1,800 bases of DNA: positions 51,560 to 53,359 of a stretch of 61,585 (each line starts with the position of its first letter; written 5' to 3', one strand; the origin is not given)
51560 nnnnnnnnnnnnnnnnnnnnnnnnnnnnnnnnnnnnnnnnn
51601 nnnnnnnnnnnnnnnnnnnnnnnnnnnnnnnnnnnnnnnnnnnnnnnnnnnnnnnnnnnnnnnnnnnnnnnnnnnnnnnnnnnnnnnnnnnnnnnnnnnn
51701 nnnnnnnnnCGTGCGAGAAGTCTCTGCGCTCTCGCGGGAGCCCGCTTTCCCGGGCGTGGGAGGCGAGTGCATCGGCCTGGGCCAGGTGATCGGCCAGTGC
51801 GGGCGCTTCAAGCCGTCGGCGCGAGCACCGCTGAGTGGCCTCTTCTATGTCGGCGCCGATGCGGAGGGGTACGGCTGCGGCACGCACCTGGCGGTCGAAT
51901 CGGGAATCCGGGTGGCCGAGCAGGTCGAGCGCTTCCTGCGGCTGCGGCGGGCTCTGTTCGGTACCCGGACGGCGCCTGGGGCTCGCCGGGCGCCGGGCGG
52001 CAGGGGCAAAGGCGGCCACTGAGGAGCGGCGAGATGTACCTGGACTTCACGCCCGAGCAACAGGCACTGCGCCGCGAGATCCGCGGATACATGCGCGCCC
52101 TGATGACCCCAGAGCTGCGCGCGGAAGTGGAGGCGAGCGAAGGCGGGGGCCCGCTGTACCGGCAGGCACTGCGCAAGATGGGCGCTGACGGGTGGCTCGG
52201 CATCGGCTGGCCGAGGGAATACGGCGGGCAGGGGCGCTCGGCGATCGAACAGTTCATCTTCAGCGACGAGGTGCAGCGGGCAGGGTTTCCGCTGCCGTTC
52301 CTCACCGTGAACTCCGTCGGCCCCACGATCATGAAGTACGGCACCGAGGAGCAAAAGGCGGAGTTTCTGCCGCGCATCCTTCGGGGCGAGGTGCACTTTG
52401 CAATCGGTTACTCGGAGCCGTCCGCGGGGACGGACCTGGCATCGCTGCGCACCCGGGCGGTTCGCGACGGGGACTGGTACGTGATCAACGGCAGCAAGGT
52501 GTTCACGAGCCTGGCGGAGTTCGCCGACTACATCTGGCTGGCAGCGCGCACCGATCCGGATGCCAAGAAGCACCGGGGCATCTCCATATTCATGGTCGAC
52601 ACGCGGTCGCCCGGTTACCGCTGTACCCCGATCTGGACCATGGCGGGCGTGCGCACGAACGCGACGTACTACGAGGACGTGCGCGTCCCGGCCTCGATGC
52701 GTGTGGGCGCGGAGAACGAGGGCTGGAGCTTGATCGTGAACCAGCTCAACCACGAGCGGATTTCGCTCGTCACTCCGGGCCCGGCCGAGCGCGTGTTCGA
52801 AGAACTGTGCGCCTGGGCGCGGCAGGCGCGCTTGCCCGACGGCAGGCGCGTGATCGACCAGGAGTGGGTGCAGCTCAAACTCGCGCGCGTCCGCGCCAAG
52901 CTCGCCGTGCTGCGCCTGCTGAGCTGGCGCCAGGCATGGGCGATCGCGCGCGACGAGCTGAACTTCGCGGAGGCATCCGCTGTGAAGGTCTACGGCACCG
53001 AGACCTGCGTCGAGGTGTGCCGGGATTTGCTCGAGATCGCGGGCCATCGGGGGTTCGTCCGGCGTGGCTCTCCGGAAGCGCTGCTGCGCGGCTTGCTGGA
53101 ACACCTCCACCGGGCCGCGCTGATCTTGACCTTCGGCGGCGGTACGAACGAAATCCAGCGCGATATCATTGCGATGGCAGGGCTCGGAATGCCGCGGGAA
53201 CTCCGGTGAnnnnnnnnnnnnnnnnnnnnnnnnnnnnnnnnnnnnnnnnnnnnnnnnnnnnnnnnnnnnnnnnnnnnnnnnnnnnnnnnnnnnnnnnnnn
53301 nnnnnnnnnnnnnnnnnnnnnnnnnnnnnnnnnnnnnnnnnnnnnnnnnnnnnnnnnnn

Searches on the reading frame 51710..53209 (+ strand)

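Call 11: search_protein_families(library=pfam, proteins=[window:51710-53209:+], max_evalue=0.001)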
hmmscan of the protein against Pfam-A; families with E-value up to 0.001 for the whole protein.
window:51710-53209:+ (499 aa): 4 families
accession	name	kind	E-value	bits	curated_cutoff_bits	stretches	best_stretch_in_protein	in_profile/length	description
PF00441.29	Acyl-CoA_dh_1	-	2.4e-35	122.3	22.4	1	336-490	1-148/150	Acyl-CoA dehydrogenase, C-terminal domain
PF02771.21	Acyl-CoA_dh_N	-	9e-24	84.5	22.9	1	114-227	1-113/113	Acyl-CoA dehydrogenase, N-terminal domain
PF02770.24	Acyl-CoA_dh_M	-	6.6e-20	71.5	33.3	1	231-319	1-89/97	Acyl-CoA dehydrogenase, middle domain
PF08028.16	Acyl-CoA_dh_2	-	2.2e-09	38.2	22.7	1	352-449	4-110/134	Acyl-CoA dehydrogenase, C-terminal domain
